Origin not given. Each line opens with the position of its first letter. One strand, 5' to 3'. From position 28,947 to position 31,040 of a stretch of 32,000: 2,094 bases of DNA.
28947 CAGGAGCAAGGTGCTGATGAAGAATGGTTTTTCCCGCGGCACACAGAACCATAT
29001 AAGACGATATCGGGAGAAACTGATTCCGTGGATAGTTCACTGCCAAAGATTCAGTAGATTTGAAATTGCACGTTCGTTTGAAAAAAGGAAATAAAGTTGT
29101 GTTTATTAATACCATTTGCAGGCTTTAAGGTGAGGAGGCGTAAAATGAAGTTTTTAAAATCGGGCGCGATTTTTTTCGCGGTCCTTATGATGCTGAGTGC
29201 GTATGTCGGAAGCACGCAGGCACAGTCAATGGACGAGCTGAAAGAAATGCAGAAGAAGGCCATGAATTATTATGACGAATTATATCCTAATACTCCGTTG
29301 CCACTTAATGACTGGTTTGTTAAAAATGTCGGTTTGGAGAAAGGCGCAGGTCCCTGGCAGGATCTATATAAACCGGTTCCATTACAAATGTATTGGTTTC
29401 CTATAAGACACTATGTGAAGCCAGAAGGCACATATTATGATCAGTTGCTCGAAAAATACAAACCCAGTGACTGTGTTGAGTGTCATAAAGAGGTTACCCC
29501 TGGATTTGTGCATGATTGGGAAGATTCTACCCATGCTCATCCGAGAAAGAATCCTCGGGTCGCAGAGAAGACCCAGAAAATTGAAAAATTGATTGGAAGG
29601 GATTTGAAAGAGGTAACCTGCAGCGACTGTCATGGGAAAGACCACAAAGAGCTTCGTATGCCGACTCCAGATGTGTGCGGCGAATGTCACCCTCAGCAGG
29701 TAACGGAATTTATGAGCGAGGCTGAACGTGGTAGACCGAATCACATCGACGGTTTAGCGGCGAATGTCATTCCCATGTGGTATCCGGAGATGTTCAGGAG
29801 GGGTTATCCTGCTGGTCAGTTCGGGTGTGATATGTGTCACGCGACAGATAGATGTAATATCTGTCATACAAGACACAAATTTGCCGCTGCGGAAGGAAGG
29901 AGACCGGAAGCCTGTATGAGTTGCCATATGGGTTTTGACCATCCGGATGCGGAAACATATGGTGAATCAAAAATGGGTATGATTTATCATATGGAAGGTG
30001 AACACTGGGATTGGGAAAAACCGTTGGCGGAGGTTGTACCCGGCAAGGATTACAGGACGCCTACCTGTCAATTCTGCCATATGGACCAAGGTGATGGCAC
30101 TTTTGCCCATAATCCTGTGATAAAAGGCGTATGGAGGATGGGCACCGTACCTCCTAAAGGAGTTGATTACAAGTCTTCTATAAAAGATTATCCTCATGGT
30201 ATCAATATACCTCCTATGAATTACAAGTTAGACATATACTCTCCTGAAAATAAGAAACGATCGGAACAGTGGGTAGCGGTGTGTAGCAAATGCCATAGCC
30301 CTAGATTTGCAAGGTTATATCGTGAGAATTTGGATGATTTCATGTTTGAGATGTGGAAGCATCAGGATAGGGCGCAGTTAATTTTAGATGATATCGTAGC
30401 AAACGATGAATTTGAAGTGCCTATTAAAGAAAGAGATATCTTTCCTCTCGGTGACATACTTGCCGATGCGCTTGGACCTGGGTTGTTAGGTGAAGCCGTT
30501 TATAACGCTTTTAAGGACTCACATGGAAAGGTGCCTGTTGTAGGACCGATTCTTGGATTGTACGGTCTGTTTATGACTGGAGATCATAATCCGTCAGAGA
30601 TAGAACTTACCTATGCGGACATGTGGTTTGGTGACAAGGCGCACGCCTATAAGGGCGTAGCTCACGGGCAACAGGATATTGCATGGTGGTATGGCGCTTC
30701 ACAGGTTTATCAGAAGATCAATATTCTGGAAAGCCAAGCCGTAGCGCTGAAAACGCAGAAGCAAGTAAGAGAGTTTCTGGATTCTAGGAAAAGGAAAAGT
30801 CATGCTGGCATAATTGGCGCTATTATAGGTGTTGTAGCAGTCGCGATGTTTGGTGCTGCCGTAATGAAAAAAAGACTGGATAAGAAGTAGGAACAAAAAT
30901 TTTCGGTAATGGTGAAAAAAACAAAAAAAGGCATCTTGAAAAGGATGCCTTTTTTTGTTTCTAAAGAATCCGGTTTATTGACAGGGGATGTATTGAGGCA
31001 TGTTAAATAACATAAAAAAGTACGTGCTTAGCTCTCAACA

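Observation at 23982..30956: Six-gene Rieske/cytochrome b operon fused with an NAD(P) module, a hexaheme c and an octaheme HAO-like protein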

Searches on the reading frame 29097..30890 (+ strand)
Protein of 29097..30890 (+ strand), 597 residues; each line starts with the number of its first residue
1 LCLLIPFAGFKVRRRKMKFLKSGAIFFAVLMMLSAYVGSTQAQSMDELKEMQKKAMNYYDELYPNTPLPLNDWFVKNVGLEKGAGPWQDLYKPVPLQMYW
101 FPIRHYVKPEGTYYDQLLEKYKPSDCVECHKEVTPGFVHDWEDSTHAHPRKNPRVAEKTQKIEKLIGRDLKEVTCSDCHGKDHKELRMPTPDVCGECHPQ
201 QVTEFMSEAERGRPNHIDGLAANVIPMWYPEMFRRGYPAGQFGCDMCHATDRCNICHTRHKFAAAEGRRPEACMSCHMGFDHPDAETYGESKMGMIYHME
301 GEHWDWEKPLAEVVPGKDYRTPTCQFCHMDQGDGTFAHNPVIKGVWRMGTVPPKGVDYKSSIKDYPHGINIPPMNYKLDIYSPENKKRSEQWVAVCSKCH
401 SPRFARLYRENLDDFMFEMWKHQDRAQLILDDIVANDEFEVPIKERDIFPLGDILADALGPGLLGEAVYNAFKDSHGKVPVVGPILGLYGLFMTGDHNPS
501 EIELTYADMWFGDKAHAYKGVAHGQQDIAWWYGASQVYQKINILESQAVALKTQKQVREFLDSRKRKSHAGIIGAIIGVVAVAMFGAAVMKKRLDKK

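Call 3: search_protein_families(library=pfam, proteins=[window:29097-30890:+], max_evalue=0.01)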
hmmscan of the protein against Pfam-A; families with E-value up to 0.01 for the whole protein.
window:29097-30890:+ (597 aa): 5 families
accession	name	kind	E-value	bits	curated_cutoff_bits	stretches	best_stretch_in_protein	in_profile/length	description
PF13447.11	Multi-haem_cyto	-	6.4e-50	170.3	21.9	2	171-350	1-194/269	Seven times multi-haem cytochrome CxxCH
PF02335.20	Cytochrom_C552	-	1.9e-05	24.2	24.1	1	122-194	86-147/438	Cytochrome c552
PF09699.15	Paired_CXXCH_1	-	0.00017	21.6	20.6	0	172-201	6-39/41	Doubled CXXCH motif (Paired_CXXCH_1)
PF02085.21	Cytochrom_CIII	-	0.0028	18.4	22.9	1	123-198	30-101/101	Class III cytochrome C family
PF14537.11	Cytochrom_c3_2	-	0.0043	17.9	25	0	124-198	7-78/79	Cytochrome c3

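Call 4: search_protein_families(library=ncbifam, proteins=[window:29097-30890:+], max_evalue=0.01)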
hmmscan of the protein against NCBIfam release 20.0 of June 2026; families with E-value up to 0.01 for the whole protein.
window:29097-30890:+ (597 aa): 3 families
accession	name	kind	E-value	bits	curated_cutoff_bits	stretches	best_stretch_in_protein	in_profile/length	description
NF052343.1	hydrazine_HDH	equivalog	4.5e-38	130.9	900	2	76-333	65-304/564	hydrazine dehydrogenase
NF040886.1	cyt_C_like_Sec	equivalog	1.3e-06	27.2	250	1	112-203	34-116/423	multiheme c-type cytochrome (seleno)protein ExtKL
TIGR03508.1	decahem_SO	subfamily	0.0037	16.8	192.2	0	170-207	92-133/258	DmsE family decaheme c-type cytochrome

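Call 15: search_solved_structures(query=window:29097-30890:+, show_alignments=3)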
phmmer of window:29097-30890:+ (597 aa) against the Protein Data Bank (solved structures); distinct sequences matched with E-value up to 0.001: 8.
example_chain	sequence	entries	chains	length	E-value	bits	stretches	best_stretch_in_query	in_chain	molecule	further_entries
6h5l_A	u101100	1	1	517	6.6e-175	586.1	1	61-553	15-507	Similar to hydroxylamine oxidoreductase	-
4n4j_A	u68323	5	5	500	2.5e-46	161.4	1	82-421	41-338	hydroxylamine oxidoreductase | Similar to hydroxylamine oxidoreductase hao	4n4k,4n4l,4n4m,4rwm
1fgj_A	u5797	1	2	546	1.9e-44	155.1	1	82-424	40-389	HYDROXYLAMINE OXIDOREDUCTASE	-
4fas_A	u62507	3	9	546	2.3e-44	154.9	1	82-424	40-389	Hydroxylamine oxidoreductase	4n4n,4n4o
6m0p_A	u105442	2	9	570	3.3e-44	154.4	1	82-424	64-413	Aerobic hydroxylamine oxidoreductase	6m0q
6t5e_A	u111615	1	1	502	1.4e-43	152.3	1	82-340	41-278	Hydroxylamine oxidoreductase-like protein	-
6hif_G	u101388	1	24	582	4.6e-31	111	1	84-333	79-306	Hydrazine dehydrogenase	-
4qo5_A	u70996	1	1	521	4.7e-18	68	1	235-330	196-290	Hypothetical multiheme protein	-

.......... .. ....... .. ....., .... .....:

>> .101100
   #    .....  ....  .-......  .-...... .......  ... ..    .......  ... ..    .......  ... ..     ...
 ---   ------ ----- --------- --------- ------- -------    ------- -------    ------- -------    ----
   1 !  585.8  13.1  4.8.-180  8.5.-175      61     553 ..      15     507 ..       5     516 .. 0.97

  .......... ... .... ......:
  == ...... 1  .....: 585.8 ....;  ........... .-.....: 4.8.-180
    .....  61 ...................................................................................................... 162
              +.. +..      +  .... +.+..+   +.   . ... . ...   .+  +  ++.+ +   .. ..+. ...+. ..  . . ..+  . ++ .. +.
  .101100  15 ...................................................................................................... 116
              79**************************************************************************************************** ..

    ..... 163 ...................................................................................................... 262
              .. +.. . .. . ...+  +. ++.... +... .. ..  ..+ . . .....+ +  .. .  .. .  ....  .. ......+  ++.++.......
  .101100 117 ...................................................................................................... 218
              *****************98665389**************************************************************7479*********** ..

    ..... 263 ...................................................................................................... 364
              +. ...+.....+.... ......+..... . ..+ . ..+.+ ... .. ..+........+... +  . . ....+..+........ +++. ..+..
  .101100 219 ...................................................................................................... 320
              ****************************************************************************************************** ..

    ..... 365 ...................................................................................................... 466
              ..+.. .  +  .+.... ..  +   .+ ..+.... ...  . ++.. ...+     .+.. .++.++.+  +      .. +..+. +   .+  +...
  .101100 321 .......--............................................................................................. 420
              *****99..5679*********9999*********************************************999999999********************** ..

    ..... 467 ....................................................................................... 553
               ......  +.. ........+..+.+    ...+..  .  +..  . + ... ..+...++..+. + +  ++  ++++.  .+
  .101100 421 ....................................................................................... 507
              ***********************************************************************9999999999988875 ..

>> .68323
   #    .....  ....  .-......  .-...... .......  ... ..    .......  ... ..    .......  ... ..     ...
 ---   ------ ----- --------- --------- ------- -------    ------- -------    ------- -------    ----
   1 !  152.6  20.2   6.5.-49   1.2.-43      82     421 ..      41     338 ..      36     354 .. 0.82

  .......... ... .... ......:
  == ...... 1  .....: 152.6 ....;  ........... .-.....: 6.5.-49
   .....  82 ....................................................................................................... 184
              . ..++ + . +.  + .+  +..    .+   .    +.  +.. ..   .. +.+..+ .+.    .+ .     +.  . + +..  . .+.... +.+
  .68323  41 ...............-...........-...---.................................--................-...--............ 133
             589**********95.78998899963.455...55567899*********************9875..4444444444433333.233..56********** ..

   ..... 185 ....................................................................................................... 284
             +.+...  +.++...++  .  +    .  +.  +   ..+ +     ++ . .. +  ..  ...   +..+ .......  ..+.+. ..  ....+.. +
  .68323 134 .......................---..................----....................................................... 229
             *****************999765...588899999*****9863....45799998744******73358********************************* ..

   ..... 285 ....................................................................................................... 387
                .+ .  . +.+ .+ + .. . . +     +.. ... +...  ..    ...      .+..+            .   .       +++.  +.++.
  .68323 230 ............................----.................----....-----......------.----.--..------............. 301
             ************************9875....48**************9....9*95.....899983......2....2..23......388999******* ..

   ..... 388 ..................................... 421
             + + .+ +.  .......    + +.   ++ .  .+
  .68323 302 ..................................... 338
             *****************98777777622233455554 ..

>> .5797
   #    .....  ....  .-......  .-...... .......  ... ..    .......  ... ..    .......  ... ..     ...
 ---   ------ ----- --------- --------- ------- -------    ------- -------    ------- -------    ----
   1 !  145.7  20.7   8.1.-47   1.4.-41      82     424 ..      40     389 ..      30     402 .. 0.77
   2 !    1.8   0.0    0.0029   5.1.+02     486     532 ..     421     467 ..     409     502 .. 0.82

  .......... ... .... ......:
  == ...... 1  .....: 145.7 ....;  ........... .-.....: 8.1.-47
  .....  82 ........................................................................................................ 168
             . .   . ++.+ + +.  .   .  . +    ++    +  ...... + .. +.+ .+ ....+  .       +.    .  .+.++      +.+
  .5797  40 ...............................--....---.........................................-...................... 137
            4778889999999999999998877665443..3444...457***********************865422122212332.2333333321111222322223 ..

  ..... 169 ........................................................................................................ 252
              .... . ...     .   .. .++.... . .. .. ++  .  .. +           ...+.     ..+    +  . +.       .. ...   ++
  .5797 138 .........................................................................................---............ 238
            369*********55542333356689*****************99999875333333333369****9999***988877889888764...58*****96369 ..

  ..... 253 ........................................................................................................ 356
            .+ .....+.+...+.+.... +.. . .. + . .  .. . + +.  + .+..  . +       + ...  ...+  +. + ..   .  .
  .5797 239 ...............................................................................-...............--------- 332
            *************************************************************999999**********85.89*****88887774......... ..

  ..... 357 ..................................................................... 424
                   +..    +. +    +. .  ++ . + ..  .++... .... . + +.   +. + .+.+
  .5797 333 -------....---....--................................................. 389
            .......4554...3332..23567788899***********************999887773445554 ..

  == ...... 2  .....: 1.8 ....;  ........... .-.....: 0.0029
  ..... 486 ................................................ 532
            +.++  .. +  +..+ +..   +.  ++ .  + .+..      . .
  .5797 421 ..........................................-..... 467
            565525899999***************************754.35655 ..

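Call 16: find_homologous_proteins(query=window:29145-30890:+, max_evalue=1e-30)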
Query window:29145-30890:+ (581 aa): 46 proteins with E <= 1e-30 among 3609 candidates.
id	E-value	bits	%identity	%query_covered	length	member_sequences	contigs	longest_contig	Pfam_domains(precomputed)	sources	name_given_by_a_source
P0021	0.0e+0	1172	82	100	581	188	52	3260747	PF02335.21,PF13447.12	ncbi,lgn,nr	ncbi:Hydroxylamine oxidoreductase precursor [Candidatus Brocadiaceae bacterium B188]|nr:hydroxylamin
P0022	0.0e+0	1171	82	99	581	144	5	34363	PF13447.12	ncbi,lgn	-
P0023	0.0e+0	1135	80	100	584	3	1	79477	PF13447.12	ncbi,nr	ncbi:MAG: hydroxylamine oxidoreductase [Candidatus Kuenenia sp.]|nr:hydroxylamine oxidoreductase [Ca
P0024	0.0e+0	1132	78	100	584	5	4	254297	PF13447.12,PF22113.2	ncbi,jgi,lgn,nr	ncbi:MAG: hydroxylamine oxidoreductase [Planctomycetes bacterium]|nr:hydroxylamine oxidoreductase [P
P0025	2.1e-261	887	60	99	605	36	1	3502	PF13447.12,PF22113.2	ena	-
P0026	1.6e-254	864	65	88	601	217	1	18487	PF13447.12,PF14522.12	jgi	-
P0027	2.6e-253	860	62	94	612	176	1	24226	PF13447.12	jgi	jgi:hydroxylamine dehydrogenase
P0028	5.7e-246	836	60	99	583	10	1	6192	PF13447.12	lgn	-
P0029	6.2e-242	822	58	99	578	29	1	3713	PF13447.12,PF22113.2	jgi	jgi:hydroxylamine dehydrogenase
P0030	1.7e-241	821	61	94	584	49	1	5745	PF13447.12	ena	-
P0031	8.2e-207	706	55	93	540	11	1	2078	PF14537.12,PF13447.12,PF14522.12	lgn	-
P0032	7.8e-202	690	55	91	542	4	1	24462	PF13447.12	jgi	jgi:hypothetical protein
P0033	4.6e-198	678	54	92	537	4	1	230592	PF13447.12,PF14522.12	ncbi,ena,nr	ncbi:MAG: hydroxylamine oxidoreductase [Candidatus Brocadiales bacterium]|nr:hydroxylamine oxidoredu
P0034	9.1e-197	673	53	92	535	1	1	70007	PF14537.12,PF13447.12,PF14522.12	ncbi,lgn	ncbi:MAG: multiheme c-type cytochrome [Candidatus Brocadiales bacterium]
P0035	1.4e-192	659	64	70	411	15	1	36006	PF13447.12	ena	-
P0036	2.5e-191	655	55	84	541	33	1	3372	PF13447.12,PF14522.12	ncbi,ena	-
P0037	1.6e-190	653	81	56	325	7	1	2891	PF13447.12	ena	-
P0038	1.2e-188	646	52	94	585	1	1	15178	PF13447.12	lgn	-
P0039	1.5e-185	636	51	94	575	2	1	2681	PF13447.12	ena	-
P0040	6.6e-185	634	51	94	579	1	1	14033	PF13447.12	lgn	-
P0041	1.4e-183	630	49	96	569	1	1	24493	PF14537.12,PF13447.12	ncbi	-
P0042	1.8e-182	626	49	96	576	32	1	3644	PF13447.12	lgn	-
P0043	1.1e-181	623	51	94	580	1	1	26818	PF13447.12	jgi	jgi:hydroxylamine dehydrogenase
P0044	6.9e-181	621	52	91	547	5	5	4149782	PF13447.12,PF22113.2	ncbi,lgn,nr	ncbi:MAG: hydroxylamine oxidoreductase [Candidatus Scalindua sp.]|nr:hydroxylamine oxidoreductase [C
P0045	1.8e-180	619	48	94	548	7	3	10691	PF14537.12,PF13447.12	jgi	jgi:hydroxylamine dehydrogenase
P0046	1.9e-180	619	50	93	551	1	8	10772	PF14537.12,PF13447.12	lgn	-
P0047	4.0e-180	618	47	99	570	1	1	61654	PF09699.16,PF14537.12,PF13447.12,PF14522.12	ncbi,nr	ncbi:MAG: hypothetical protein L7F77_04590 [Candidatus Magnetominusculus sp. LBB02]|nr:hypothetical 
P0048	1.3e-179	617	48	94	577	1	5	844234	PF13447.12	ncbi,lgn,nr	ncbi:MAG TPA: multiheme c-type cytochrome [Candidatus Brocadiia bacterium]|nr:hydroxylamine oxidored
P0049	3.4e-179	615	49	94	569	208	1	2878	PF13435.12,PF13447.12,PF14522.12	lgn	-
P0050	7.4e-179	614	48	92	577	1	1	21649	PF13447.12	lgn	-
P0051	9.8e-179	614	50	93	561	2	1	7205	PF13447.12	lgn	-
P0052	1.1e-178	614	48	95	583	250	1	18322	PF13447.12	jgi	jgi:hypothetical protein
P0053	1.3e-177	610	52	86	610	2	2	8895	PF13447.12,PF14522.12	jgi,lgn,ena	jgi:hydroxylamine dehydrogenase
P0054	2.2e-173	596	47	94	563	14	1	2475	PF13447.12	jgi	jgi:hydroxylamine dehydrogenase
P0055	6.8e-172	591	47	94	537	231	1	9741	PF13447.12,PF14522.12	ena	-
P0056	1.3e-171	590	51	86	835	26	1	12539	PF07731.21,PF13447.12,PF07732.22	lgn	-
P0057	3.0e-170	586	53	82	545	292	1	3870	PF13447.12,PF14522.12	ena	-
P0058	2.9e-168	579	50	86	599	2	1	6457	PF07731.21,PF13447.12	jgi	jgi:hypothetical protein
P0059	5.1e-167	575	50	84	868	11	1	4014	PF07731.21,PF13447.12,PF07732.22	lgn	-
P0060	5.0e-166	572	49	85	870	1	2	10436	PF07731.21,PF13447.12,PF07732.22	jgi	-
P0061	1.4e-164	567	49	84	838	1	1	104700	PF07731.21,PF13447.12,PF07732.22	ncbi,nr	ncbi:MAG: multicopper oxidase domain-containing protein [Candidatus Kuenenia sp.]|nr:multicopper oxi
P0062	2.2e-155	537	51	81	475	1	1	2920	PF13447.12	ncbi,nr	ncbi:MAG TPA: multiheme c-type cytochrome, partial [Candidatus Brocadiales bacterium]|nr:multiheme c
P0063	6.4e-137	476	62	54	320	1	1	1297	PF13447.12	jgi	jgi:hydroxylamine dehydrogenase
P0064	1.4e-47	181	30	76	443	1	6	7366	PF14537.12,PF13447.12,PF14522.12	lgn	-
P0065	2.4e-43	167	29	83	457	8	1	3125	PF14537.12,PF13435.12,PF02335.21,PF13447.12,PF14522.12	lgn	-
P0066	2.2e-31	127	28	81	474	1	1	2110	PF14537.12,PF13435.12,PF13447.12,PF14522.12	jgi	-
